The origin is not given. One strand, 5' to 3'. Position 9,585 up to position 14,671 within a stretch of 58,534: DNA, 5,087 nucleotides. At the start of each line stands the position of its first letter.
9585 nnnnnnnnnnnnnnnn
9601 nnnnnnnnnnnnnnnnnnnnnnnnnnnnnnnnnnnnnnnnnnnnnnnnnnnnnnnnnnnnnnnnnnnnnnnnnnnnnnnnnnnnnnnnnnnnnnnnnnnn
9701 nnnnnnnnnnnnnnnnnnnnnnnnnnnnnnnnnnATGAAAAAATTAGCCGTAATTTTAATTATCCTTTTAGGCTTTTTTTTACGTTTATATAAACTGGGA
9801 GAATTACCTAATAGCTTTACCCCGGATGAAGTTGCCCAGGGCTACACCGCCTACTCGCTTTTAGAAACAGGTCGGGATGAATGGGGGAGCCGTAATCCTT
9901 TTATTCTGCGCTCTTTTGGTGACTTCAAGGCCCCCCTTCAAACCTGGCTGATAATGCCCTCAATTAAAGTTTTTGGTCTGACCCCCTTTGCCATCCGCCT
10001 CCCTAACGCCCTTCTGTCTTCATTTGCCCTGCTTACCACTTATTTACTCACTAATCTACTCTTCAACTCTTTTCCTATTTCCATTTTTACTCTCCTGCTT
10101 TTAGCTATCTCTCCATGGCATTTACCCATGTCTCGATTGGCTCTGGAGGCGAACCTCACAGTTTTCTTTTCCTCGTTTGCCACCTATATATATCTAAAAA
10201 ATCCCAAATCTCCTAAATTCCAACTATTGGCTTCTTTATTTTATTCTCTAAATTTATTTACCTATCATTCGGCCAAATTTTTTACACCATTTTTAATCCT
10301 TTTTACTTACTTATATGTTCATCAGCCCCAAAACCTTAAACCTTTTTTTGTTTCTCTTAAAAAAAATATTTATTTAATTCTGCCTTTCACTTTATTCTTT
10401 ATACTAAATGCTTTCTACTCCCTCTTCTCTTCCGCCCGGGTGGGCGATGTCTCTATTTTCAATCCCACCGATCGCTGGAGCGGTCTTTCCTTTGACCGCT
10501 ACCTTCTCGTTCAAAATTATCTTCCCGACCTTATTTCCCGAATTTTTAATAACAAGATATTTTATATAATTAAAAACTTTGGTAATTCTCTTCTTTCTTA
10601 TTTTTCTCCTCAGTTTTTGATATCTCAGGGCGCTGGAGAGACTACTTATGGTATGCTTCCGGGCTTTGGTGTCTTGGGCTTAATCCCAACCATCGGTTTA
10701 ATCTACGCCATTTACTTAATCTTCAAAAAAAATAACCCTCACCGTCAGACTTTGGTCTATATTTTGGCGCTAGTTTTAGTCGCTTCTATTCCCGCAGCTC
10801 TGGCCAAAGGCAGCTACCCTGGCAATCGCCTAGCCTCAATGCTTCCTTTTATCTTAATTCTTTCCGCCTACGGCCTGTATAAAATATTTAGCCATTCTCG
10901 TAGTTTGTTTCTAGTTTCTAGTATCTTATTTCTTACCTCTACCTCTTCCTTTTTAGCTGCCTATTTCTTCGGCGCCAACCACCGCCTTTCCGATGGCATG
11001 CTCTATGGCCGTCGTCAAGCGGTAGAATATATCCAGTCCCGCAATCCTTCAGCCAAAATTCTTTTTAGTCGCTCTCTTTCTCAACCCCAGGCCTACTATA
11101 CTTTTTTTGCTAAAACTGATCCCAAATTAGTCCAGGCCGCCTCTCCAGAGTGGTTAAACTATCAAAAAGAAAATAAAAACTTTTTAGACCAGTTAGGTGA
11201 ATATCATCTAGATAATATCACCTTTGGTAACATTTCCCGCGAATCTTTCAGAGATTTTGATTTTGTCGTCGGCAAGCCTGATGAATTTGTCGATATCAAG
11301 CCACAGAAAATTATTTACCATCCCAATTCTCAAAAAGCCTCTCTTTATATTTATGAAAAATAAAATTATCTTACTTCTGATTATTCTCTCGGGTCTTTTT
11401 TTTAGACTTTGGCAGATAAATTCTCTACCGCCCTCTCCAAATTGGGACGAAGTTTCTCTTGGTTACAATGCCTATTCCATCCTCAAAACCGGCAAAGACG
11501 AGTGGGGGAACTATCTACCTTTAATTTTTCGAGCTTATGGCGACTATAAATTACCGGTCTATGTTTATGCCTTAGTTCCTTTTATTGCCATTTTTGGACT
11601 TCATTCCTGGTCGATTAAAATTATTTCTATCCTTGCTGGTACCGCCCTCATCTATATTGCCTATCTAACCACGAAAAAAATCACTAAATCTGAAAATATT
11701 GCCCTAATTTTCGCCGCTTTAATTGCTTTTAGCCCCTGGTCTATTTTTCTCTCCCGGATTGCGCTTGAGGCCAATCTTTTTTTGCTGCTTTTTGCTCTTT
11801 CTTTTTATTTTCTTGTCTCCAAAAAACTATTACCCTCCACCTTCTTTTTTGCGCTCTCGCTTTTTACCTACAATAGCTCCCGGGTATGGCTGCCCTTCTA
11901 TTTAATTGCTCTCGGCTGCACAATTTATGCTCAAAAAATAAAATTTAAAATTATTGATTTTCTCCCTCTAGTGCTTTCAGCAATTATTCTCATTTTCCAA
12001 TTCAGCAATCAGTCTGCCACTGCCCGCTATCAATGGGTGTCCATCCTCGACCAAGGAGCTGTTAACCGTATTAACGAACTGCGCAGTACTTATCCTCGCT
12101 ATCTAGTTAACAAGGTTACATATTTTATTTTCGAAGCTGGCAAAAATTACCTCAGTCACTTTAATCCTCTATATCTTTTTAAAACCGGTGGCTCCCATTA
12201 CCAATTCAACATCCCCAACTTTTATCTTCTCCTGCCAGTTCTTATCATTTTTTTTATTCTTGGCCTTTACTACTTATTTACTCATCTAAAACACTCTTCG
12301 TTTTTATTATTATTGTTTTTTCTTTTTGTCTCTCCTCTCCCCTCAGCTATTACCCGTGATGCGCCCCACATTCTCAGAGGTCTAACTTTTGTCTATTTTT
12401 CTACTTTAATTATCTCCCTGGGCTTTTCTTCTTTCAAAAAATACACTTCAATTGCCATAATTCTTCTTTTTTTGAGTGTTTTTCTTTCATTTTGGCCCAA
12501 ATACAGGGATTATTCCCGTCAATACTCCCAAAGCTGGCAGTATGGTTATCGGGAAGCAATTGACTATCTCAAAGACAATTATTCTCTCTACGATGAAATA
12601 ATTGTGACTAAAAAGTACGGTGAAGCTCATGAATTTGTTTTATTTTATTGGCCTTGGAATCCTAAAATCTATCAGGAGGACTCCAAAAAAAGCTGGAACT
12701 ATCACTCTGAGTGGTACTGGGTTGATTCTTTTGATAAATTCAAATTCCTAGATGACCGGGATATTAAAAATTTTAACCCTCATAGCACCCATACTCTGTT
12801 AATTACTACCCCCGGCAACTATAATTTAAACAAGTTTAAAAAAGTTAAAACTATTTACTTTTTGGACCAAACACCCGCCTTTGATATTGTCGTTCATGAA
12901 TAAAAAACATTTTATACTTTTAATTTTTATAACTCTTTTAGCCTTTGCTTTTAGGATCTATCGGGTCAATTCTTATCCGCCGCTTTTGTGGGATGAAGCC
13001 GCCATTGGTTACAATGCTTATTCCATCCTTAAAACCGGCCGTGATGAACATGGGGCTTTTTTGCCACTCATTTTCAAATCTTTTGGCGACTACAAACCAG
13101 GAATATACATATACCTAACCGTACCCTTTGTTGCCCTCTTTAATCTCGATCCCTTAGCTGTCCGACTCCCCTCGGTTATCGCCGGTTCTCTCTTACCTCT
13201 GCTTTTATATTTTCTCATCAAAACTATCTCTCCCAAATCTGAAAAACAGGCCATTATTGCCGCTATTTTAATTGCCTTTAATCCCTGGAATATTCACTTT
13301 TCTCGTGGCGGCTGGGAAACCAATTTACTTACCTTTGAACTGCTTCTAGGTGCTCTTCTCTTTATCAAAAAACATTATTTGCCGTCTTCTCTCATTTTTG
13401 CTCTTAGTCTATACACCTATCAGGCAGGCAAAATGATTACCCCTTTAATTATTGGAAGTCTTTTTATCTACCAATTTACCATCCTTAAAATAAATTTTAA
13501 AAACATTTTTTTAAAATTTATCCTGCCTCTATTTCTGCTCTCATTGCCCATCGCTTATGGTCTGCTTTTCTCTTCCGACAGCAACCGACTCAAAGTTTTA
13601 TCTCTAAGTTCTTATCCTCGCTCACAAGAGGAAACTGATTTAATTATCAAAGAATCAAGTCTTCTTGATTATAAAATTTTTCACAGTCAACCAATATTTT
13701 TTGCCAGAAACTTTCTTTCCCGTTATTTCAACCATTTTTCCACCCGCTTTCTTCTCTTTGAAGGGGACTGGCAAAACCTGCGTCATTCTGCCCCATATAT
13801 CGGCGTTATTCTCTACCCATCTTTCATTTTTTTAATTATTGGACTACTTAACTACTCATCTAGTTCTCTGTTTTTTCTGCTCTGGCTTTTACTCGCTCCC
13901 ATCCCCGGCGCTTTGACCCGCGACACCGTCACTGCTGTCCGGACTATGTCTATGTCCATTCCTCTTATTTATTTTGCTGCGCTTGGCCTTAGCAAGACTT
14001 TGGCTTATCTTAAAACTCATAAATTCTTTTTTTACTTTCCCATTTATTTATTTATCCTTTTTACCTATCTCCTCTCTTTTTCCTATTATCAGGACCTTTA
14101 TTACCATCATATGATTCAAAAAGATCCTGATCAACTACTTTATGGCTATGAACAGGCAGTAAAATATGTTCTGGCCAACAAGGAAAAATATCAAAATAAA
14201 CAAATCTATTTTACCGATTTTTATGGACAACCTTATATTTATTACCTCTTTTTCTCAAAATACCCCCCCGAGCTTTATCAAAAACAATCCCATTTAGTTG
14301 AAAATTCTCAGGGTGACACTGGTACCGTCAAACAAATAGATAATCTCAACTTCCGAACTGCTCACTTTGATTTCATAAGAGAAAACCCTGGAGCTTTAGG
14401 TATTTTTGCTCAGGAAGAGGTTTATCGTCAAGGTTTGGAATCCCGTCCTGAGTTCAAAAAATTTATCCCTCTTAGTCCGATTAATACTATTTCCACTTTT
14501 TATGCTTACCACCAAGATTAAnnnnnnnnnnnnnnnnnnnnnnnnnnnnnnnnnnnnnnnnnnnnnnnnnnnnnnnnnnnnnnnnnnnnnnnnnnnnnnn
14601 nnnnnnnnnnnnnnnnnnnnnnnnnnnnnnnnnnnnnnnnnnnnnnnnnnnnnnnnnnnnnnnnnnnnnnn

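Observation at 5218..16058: Tandem array of six diverged ArnT/PMT-type GT-C glycosyltransferase paralogues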

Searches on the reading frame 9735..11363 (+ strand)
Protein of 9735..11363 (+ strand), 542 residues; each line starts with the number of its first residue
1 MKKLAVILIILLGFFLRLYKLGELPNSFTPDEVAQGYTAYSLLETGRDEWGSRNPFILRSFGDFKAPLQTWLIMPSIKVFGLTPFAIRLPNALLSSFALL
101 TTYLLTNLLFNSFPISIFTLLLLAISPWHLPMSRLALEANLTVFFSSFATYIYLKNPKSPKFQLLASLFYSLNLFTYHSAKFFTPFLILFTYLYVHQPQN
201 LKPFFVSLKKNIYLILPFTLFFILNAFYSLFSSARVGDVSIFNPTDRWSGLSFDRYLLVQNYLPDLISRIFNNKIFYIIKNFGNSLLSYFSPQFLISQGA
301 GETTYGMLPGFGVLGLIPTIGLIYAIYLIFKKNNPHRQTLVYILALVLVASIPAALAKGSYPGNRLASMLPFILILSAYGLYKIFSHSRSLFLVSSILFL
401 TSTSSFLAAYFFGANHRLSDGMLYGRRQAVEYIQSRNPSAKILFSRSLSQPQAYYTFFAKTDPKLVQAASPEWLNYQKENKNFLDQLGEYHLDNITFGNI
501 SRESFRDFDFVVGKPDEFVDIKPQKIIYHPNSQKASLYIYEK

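Call 4: search_protein_families(library=pfam, proteins=[window:9735-11363:+], max_evalue=0.01)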
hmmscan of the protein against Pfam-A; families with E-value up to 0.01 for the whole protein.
window:9735-11363:+ (542 aa): 2 families
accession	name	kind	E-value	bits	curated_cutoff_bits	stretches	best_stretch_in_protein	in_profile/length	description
PF02366.24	PMT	-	0.00026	21.1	22.7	1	8-168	2-166/245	Dolichyl-phosphate-mannose-protein mannosyltransferase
PF13231.12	PMT_2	-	0.00055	20.6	26.1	1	65-196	2-132/160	Dolichyl-phosphate-mannose-protein mannosyltransferase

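Call 8: search_protein_families(library=ncbifam, proteins=[window:9735-11363:+], max_evalue=0.01)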
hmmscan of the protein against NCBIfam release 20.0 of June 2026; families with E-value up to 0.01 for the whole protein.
window:9735-11363:+ (542 aa): 1 family
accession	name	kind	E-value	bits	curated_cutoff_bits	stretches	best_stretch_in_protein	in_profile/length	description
NF009784.2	PRK13279.1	equivalog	0.00021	20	567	1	313-433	265-385/539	lipid IV(A) 4-amino-4-deoxy-L-arabinosyltransferase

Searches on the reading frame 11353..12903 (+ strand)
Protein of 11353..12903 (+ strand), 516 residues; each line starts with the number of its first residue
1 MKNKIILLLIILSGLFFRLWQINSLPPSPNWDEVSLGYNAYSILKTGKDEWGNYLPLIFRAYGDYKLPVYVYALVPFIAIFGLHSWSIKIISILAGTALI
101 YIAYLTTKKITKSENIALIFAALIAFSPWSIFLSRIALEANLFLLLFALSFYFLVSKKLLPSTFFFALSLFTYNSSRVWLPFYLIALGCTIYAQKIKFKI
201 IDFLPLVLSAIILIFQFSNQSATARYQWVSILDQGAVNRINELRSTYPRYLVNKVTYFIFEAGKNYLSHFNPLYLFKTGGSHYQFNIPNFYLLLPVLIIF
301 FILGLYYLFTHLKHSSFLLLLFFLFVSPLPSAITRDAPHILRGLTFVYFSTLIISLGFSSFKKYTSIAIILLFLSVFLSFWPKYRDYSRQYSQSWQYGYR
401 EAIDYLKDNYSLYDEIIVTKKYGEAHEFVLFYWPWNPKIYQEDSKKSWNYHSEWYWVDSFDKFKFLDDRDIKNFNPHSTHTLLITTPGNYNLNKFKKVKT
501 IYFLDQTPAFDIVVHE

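Call 4: search_protein_families(library=pfam, proteins=[window:11353-12903:+], max_evalue=0.01)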
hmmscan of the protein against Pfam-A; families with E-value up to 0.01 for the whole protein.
window:11353-12903:+ (516 aa): 2 families
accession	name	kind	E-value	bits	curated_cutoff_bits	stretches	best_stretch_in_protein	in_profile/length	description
PF02366.24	PMT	-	7.6e-09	35.9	22.7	1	12-220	5-207/245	Dolichyl-phosphate-mannose-protein mannosyltransferase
PF13231.12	PMT_2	-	0.00028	21.6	26.1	1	68-181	4-123/160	Dolichyl-phosphate-mannose-protein mannosyltransferase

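Call 8: search_protein_families(library=ncbifam, proteins=[window:11353-12903:+], max_evalue=0.01)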
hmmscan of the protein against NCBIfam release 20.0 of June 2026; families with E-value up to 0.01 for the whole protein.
window:11353-12903:+ (516 aa): 0 families

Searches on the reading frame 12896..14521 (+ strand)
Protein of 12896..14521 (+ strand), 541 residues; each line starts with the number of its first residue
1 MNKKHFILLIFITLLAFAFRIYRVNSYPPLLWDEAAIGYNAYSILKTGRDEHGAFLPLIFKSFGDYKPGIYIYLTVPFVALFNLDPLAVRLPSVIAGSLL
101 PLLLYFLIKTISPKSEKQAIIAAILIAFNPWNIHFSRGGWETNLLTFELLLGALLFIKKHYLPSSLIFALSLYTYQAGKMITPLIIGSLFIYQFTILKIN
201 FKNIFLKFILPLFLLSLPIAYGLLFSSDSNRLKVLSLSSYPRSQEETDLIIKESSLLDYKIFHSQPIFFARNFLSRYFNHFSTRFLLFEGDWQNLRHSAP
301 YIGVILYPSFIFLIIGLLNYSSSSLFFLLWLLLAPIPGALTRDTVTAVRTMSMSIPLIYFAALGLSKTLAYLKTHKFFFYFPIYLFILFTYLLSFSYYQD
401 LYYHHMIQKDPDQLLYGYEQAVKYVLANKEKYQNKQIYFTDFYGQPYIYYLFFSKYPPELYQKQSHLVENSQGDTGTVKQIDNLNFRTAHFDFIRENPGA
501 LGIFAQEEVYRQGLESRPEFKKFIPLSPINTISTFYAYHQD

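Call 4: search_protein_families(library=pfam, proteins=[window:12896-14521:+], max_evalue=0.01)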
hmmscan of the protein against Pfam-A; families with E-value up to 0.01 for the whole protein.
window:12896-14521:+ (541 aa): 0 families

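Call 8: search_protein_families(library=ncbifam, proteins=[window:12896-14521:+], max_evalue=0.01)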
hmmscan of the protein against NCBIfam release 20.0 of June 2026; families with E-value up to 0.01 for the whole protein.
window:12896-14521:+ (541 aa): 1 family
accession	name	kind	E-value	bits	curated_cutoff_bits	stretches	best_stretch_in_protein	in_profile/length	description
TIGR03663.1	TIGR03663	subfamily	8.6e-09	34.9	126.25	1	8-137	3-118/435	flippase activity-associated protein Agl23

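Call 37: predict_structure(alignment_id=A4)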
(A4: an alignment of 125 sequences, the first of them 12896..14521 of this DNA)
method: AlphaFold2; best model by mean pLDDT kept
length: 541 residues; sequences in the alignment: 125
mean_pLDDT: 91.2   pTM: 0.92
mean pLDDT of the five models: 91.2, 90.7, 90.4, 89.8, 89.6
residues with pLDDT >= 90: 399; 70-90: 113; 50-70: 26; < 50: 3
segments of 3 or more residues with pLDDT < 50: none
pLDDT, mean of each block of 10 residues (from residue 1): 94 98 95 95 97 93 84 98 98 98 98 96 98 95 97 97 97 94 96 92 94 93 83 85 78 83 90 95 95 88 95 98 97 96 83 96 98 95 97 97 91 89 94 94 93 97 73 62 90 89 92 81 57 79 73
secondary structure, 60 per line:
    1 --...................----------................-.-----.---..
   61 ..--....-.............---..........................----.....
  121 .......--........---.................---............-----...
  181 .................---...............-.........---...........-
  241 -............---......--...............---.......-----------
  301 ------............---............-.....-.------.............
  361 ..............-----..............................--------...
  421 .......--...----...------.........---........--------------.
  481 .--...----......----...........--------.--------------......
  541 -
elements in order: H3-21 H32-47 E59-62 E65-68 H70-82 H86-111 H116-127 H130-137 H141-157 H161-172 H178-197 H201-215 H217-225 H229-235 H242-253 H257-262 H265-279 H283-289 H307-318 H322-333 H335-339 H348-374 H380-409 H418-427 E437-439 H446-454 H458-465 E484-486 H491-496 E501-505 H506-511 E535-540

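Call 41: fold_search(model_id=the predicted structure, library=pdb)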
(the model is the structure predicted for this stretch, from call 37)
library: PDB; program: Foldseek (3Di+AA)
matches with E <= 10: 157; with E <= 0.001: 21
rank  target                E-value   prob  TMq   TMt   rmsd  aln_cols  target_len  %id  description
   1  8b6l_I                3.0e-07  1.00  0.53  0.43  12.2       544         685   14  Subtomogram average of the human Sec61-TRAP-OSTA-translocon (released 2022-12-07)
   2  9n9j_I                4.6e-07  1.00  0.53  0.42  11.8       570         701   13  Structure of a GRP94 folding intermediate engaged with a CCDC134- and FKBP11-bound secretory translocon (released 2025-11-19)
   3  6s7t_A                1.1e-06  1.00  0.52  0.42  12.7       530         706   14  Cryo-EM structure of human oligosaccharyltransferase complex OST-B (released 2019-12-18)
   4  6s7o_A                1.2e-06  1.00  0.53  0.45  12.3       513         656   12  Cryo-EM structure of human oligosaccharyltransferase complex OST-A (released 2019-12-18)
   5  3wak                  1.5e-06  1.00  0.50  0.34  11.2       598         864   14  Crystal structure of the Archaeoglobus fulgidus oligosaccharyltransferase (O29867_ARCFU) in the apo form (released 2013-10-30)
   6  9s6t_A                1.5e-06  1.00  0.55  0.61   7.9       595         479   10  Ternary cryo-EM structure of chicken ALG12 with Dol25-PP-GlcNAc2Man7, Dol25-P-Man, and Fab (released 2026-03-18)
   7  5ezm                  1.9e-06  1.00  0.49  0.49  11.8       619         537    9  Crystal Structure of ArnT from Cupriavidus metallidurans in the apo state (released 2016-02-17)
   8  5f15                  2.5e-06  1.00  0.54  0.54   9.1       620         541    9  Crystal Structure of ArnT from Cupriavidus metallidurans bound to Undecaprenyl phosphate (released 2016-02-17)
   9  8agc_A                3.2e-06  1.00  0.50  0.40  12.2       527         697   12  Structure of yeast oligosaccharylransferase complex with lipid-linked oligosaccharide and non-acceptor peptide bound (released 2022-12-07)
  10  7e9s_A                3.2e-06  1.00  0.50  0.33  12.0       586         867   13  Archaeal oligosaccharyltransferase AglB from Archaeoglobus fulgidus in complex with an inhibitory peptide and a dolich (released 2021-09-08)
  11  5ogl_A                7.1e-06  1.00  0.49  0.39  12.2       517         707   15  Structure of bacterial oligosaccharyltransferase PglB in complex with an acceptor peptide and an lipid-linked oligosac (released 2017-10-25)
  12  6gxc_A                9.2e-06  1.00  0.49  0.39  12.3       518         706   15  Bacterial oligosaccharyltransferase PglB in complex with an inhibitory peptide and a reactive lipid-linked oligosaccha (released 2018-11-14)
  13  7oci_F                1.0e-05  1.00  0.46  0.40  13.6       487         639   15  Cryo-EM structure of yeast Ost6p containing oligosaccharyltransferase complex (released 2022-02-16)
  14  8pn9_A                1.4e-05  1.00  0.52  0.44  12.1       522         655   12  Structure of human oligosaccharyltransferase OST-A complex bound to NGI-1 (released 2024-05-08)
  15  8age_A                1.4e-05  1.00  0.48  0.41  10.8       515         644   13  Structure of yeast oligosaccharylransferase complex with acceptor peptide bound (released 2022-12-07)
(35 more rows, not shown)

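Call 72: search_protein_families(library=pfam, proteins=[window:12896-14521:+], max_evalue=10)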
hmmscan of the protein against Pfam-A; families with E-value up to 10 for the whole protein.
window:12896-14521:+ (541 aa): 0 families

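Call 84: search_protein_representatives(protein=window:12896-14521:+)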
Query: 541 residues. Proteins with E-value up to 0.001 (for the whole library): 8084; up to 1e-10: 5414; up to 1e-30: 1909. The best 150 are listed.
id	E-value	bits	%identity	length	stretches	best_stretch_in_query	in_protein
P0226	5.0e-170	583.7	54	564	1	2-539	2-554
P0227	5.8e-155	534.0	54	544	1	4-539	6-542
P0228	9.9e-129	447.4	49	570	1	3-539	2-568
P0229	8.6e-120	417.9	46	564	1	9-505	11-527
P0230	1.1e-115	404.3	45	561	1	5-503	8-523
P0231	5.4e-115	402.1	43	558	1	6-495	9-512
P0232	2.3e-112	393.4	44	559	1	3-495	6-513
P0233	1.0e-111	391.2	47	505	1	8-538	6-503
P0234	9.2e-108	378.2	61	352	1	4-320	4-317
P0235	1.5e-104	367.6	44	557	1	7-495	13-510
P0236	2.5e-103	363.5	43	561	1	6-507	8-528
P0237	1.8e-102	360.7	42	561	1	2-503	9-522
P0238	5.1e-99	349.4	42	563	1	4-503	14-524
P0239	1.1e-96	341.6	41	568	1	10-501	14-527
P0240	2.8e-95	337.0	45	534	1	2-494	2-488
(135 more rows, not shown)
